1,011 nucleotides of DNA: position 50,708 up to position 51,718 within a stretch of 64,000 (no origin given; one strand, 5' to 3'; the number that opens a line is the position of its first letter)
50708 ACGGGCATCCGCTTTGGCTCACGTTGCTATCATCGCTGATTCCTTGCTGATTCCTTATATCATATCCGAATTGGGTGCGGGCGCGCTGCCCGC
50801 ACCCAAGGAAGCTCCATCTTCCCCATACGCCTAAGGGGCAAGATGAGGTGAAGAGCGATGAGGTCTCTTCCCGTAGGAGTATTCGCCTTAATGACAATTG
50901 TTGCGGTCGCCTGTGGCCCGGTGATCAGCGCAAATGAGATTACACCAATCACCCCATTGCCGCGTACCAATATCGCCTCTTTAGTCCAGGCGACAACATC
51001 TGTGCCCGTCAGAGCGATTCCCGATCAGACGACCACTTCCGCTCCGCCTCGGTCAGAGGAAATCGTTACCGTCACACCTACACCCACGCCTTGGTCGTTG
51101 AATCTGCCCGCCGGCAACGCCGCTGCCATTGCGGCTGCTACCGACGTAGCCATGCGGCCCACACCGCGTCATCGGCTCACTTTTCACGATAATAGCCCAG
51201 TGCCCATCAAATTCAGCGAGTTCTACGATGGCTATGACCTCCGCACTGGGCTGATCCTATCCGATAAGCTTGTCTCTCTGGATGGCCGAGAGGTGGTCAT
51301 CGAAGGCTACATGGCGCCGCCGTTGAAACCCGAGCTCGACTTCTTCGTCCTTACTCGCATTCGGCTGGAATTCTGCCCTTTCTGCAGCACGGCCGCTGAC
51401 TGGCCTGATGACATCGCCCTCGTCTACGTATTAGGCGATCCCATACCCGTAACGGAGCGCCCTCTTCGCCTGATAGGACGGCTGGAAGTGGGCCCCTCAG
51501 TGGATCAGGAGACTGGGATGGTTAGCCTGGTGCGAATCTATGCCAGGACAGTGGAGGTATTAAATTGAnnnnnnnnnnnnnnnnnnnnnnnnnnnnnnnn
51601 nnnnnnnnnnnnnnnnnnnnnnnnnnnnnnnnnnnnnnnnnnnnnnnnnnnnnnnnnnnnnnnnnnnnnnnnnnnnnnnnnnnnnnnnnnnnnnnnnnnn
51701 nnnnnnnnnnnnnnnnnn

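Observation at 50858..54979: Five-gene, lower-GC operon (DUF3299 - MacB-like ABC ATPase - FtsX permease - 90-aa ORF - ParB/Srx-like DUF4032 protein) wedged between phoA and pstSCAB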

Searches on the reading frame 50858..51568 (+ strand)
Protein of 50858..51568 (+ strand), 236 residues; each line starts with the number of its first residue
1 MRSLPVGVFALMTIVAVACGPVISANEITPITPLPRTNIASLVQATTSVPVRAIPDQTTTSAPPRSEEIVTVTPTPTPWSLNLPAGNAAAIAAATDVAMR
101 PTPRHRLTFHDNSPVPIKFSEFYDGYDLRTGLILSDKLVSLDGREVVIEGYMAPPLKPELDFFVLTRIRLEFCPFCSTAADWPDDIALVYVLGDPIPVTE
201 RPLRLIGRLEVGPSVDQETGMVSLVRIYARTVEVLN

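Call 3: search_protein_families(library=pfam, proteins=[window:50858-51568:+], max_evalue=0.01)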
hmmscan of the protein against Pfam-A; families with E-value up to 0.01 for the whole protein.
window:50858-51568:+ (236 aa): 0 families

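Call 4: search_protein_families(library=ncbifam, proteins=[window:50858-51568:+], max_evalue=0.01)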
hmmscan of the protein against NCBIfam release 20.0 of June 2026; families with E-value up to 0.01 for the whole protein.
window:50858-51568:+ (236 aa): 0 families

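Call 8: search_protein_families(library=pfam, proteins=[window:50858-51568:+], max_evalue=10)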
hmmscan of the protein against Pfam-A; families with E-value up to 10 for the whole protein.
window:50858-51568:+ (236 aa): 0 families

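Call 9: search_protein_families(library=padloc, proteins=[window:50858-51568:+], max_evalue=1)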
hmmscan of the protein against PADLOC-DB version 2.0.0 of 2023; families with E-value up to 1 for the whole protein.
window:50858-51568:+ (236 aa): 0 families

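Call 14: find_homologous_proteins(query=window:50858-51568:+, max_evalue=0.001)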
Query window:50858-51568:+ (236 aa): 429 proteins with E <= 0.001 among 1196 candidates; the best 120 are listed.
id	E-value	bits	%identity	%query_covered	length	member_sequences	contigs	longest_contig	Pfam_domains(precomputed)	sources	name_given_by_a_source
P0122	1.9e-142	490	100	95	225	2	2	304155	-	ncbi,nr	ncbi:MAG: hypothetical protein RML36_03390 [Anaerolineae bacterium]|nr:hypothetical protein [Anaerol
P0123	6.1e-102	358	72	100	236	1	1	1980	-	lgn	-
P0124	6.3e-81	289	61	97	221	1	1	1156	-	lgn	-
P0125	3.0e-78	280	76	67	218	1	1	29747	-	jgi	jgi:hypothetical protein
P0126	2.0e-77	278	61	93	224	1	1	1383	-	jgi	jgi:hypothetical protein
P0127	2.1e-77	278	60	96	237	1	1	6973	-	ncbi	-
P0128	1.2e-76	275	57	100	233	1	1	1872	-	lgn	-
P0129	2.0e-76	274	60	99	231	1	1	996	-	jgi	jgi:hypothetical protein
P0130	8.0e-76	272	58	100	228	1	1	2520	-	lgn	-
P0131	1.7e-75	271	59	97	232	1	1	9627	-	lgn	-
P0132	2.4e-75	271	62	92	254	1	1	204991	-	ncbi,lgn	-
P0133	2.8e-75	271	60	100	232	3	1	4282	-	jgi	jgi:hypothetical protein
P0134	2.9e-75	271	59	97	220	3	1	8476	-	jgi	-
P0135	3.0e-75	271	62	99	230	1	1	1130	-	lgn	-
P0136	3.7e-75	270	59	99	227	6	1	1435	-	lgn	-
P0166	2.1e-72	261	57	100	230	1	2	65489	-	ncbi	ncbi:MAG: hypothetical protein U0521_17840 [Anaerolineae bacterium]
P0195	3.5e-71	257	55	100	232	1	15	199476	-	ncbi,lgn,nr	ncbi:MAG: hypothetical protein L6Q98_06685 [Anaerolineae bacterium]|nr:hypothetical protein [Anaerol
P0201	5.4e-71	257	59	98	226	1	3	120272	-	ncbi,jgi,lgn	jgi:hypothetical protein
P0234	1.3e-69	252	61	89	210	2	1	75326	-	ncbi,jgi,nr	ncbi:MAG TPA: hypothetical protein GX400_10770 [Chloroflexi bacterium]|nr:hypothetical protein [Chlo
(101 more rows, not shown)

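Call 54: find_encoding_contigs(protein=P0132, flank=8000, max_places=1)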
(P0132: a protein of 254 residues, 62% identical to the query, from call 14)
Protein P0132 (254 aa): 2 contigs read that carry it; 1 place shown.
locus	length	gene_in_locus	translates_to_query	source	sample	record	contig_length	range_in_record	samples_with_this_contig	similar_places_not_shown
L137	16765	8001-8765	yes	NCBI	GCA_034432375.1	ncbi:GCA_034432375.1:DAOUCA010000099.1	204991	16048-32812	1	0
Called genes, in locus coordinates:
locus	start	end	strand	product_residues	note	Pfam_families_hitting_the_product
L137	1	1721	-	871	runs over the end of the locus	PF13231:PMT_2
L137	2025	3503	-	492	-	PF13231:PMT_2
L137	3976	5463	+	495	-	PF05787:PhoX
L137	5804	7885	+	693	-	-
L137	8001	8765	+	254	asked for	-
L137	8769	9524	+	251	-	PF00005:ABC_tran, PF13304:AAA_21 (faint)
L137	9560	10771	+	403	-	PF12704:MacB_PCD, PF02687:FtsX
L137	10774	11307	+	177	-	PF00578:AhpC-TSA, PF08534:Redoxin, PF00085:Thioredoxin, PF13905:Thioredoxin_8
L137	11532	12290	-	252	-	PF01370:Epimerase, PF02719:Polysacc_synt_2 (faint), PF04321:RmlD_sub_bind, PF05368:NmrA (weak), PF16363:GDP_Man_Dehyd, PF13460:NAD_binding_10, PF01073:3Beta_HSD, PF07993:NAD_binding_4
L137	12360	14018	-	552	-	PF13625:Helicase_C_3, PF00270:DEAD (faint), PF04851:ResIII, PF16203:ERCC3_RAD25_C, PF00271:Helicase_C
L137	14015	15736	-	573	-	PF13625:Helicase_C_3 (weak)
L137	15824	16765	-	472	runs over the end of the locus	-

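Call 55: find_encoding_contigs(protein=P0195, flank=8000, max_places=1)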
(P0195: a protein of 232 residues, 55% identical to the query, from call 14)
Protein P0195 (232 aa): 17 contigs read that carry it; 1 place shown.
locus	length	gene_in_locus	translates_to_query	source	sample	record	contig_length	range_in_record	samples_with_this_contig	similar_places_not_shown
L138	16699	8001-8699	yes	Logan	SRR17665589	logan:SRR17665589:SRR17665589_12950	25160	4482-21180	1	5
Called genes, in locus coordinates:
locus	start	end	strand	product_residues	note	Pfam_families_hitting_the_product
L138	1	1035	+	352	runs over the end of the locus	PF00561:Abhydrolase_1, PF12146:Hydrolase_4 (weak), PF12697:Abhydrolase_6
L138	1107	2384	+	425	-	PF13458:Peripla_BP_6, PF13433:Peripla_BP_5, PF01094:ANF_receptor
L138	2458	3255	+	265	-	PF00005:ABC_tran, PF13304:AAA_21 (faint), PF12399:BCA_ABC_TP_C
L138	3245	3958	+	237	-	PF00005:ABC_tran, PF13304:AAA_21 (weak)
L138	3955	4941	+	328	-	PF02653:BPD_transp_2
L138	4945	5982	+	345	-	PF02653:BPD_transp_2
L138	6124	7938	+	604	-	PF26732:PhoA-like_N (weak), PF00245:Alk_phosphatase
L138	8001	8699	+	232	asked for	-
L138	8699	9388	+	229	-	PF00005:ABC_tran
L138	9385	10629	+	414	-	PF12704:MacB_PCD, PF02687:FtsX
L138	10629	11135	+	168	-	PF08534:Redoxin, PF00578:AhpC-TSA, PF00085:Thioredoxin (weak)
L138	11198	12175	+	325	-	PF05448:AXE1, PF02129:Peptidase_S15 (faint), PF12146:Hydrolase_4 (faint), PF00326:Peptidase_S9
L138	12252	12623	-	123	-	PF00903:Glyoxalase, PF22677:Ble-like_N (weak), PF18029:Glyoxalase_6 (weak)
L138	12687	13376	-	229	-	PF01596:Methyltransf_3, PF01135:PCMT (weak), PF08704:GCD14 (weak), PF13847:Methyltransf_31 (weak), PF13578:Methyltransf_24, PF13649:Methyltransf_25 (weak)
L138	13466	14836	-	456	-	PF00291:PALP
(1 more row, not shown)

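Call 56: find_encoding_contigs(protein=P0234, flank=8000, max_places=1)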
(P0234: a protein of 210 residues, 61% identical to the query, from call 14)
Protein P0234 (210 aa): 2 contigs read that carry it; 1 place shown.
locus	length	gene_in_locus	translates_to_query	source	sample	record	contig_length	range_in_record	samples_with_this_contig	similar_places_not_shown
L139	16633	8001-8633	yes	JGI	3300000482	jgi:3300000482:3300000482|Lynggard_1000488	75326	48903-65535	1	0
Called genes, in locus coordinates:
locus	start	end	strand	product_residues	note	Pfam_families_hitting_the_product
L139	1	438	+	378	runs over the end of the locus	PF00365:PFK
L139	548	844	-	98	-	PF03009:GDPD (weak)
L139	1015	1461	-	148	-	-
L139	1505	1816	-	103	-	-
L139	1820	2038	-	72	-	-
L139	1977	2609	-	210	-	PF00440:TetR_N, PF16859:TetR_C_11, PF14246:TetR_C_7 (weak)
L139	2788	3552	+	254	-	PF01965:DJ-1_PfpI, PF17124:ThiJ_like (weak)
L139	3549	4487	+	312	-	PF25539:Bestrophin_2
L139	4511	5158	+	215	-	PF06736:TMEM175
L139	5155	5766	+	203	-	PF03807:F420_oxidored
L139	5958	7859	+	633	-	PF26732:PhoA-like_N, PF00245:Alk_phosphatase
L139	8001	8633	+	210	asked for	-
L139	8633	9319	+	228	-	PF00005:ABC_tran, PF13304:AAA_21 (weak)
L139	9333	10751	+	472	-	-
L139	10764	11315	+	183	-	PF00578:AhpC-TSA, PF08534:Redoxin, PF00085:Thioredoxin, PF13098:Thioredoxin_2 (faint), PF13905:Thioredoxin_8 (weak)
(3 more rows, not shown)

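Call 68: search_protein_families(library=pfam, alignment_id=A9, max_evalue=10)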
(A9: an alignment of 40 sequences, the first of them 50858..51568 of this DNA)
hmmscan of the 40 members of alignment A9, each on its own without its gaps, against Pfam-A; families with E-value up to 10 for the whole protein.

A. member 1, window:50858-51568:+ (236 aa): 0 families

B. families by the number of members that match (of 40 scanned): 16 families
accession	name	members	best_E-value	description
PF08139.17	LPAM_1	7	0.12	Prokaryotic membrane lipoprotein lipid attachment site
PF13627.12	LptM_cons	5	0.0053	LPS-assembly lipoprotein LptM, conserved region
PF20555.3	DUF6767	2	0.058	Domain of unknown function (DUF6767)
PF23793.1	LysC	2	0.19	Rz1-like lysis system protein LysC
PF19721.4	DUF6215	1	0.067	Family of unknown function (DUF6215)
PF08194.17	DIM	1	0.11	DIM protein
PF24460.1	DUF7575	1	0.11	Domain of unknown function (DUF7575)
PF16072.10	DUF4813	1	0.36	Domain of unknown function (DUF4813)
PF20627.2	TBX2-3_RD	1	0.37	T-box transcription factor 2/3, repressor domain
PF03283.19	PAE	1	0.4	Pectinacetylesterase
PF15385.11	SARG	1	0.55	Specifically androgen-regulated gene protein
PF12079.13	DUF3558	1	0.58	Protein of unknown function (DUF3558)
PF06236.17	MelC1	1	1.2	Tyrosinase co-factor MelC1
PF07462.16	MSP1_C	1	1.2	Merozoite surface protein 1 (MSP1) C-terminus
PF05616.18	Neisseria_TspB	1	5.1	Neisseria meningitidis TspB protein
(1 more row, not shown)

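Call 77: search_solved_structures(query=A9, max_evalue=10, show_alignments=3)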
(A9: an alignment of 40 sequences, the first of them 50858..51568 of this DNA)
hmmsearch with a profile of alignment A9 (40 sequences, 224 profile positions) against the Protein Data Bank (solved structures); distinct sequences matched with E-value up to 10: 1.
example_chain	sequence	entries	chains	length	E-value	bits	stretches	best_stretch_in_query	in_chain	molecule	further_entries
7okn_B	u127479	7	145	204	7.8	9.3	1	6-104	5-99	Type IV conjugative transfer system lipoprotein TraV | TraV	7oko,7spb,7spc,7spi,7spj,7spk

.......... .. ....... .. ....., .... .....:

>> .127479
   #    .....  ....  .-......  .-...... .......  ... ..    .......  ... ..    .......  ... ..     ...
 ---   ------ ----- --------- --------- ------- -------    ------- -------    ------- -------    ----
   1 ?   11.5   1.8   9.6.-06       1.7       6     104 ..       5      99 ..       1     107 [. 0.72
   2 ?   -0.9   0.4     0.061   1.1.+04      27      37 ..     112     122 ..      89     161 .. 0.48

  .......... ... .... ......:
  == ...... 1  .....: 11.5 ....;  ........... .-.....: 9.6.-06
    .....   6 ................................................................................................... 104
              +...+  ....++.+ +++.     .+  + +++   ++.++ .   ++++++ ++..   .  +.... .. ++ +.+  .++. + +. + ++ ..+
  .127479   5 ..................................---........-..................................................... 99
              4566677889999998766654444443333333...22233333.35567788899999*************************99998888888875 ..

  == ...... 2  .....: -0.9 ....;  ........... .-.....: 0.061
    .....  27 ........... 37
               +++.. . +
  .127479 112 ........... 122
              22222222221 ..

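Call 78: find_encoding_contigs(protein=P0201, flank=7000, max_places=1)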
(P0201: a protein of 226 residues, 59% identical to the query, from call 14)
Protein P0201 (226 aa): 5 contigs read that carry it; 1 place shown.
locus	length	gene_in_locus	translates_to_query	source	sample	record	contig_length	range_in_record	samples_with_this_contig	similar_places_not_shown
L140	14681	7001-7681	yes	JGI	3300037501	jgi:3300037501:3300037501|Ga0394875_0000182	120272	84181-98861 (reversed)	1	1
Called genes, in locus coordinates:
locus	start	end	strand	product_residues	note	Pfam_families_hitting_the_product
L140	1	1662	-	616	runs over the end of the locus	PF00224:PK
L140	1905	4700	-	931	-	PF22494:choice_anch_I, PF13449:Phytase-like, PF22494:choice_anch_I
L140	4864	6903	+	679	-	PF26732:PhoA-like_N (weak), PF00245:Alk_phosphatase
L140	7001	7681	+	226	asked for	-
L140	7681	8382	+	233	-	PF00005:ABC_tran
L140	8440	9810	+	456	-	PF12704:MacB_PCD, PF02687:FtsX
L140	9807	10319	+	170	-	PF00578:AhpC-TSA, PF08534:Redoxin, PF00085:Thioredoxin, PF13098:Thioredoxin_2, PF13905:Thioredoxin_8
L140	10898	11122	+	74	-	-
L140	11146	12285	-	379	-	PF22660:RS_preATP-grasp-like, PF02222:ATP-grasp, PF02786:CPSase_L_D2 (weak), PF17769:PurK_C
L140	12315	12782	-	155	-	PF00731:AIRC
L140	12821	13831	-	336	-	PF01259:SAICAR_synt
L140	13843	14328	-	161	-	-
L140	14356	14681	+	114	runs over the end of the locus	-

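Call 79: find_encoding_contigs(protein=P0166, flank=7000, max_places=1)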
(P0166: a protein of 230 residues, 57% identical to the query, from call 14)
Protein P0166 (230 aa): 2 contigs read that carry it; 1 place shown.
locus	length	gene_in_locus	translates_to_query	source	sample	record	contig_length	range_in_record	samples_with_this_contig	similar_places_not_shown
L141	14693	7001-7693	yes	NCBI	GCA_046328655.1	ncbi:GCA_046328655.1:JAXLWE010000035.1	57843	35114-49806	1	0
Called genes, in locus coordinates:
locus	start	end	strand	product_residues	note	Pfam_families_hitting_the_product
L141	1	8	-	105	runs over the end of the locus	-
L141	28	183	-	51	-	-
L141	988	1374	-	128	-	-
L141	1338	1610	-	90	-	-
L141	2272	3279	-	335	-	PF02322:Cyt_bd_oxida_II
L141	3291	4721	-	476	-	PF01654:Cyt_bd_oxida_I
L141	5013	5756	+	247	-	PF26732:PhoA-like_N (weak), PF00245:Alk_phosphatase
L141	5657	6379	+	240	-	PF00245:Alk_phosphatase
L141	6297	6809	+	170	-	PF00245:Alk_phosphatase (weak)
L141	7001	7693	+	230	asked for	-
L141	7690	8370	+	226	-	PF00005:ABC_tran, PF13304:AAA_21 (faint)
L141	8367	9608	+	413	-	PF12704:MacB_PCD, PF02687:FtsX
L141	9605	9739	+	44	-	-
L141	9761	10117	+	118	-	PF00578:AhpC-TSA, PF08534:Redoxin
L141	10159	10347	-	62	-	-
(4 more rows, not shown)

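Call 90: search_protein_families(library=pfam, proteins=[L137:5804-7885:+], max_evalue=0.001)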
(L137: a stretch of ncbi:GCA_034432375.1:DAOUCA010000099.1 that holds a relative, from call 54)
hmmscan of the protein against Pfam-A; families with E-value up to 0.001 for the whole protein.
L137:5804-7885:+ (693 aa): 1 family
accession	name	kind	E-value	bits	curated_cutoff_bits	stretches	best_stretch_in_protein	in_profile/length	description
PF00245.25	Alk_phosphatase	-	1.9e-61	208.7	24.4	2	415-686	200-421/423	Alkaline phosphatase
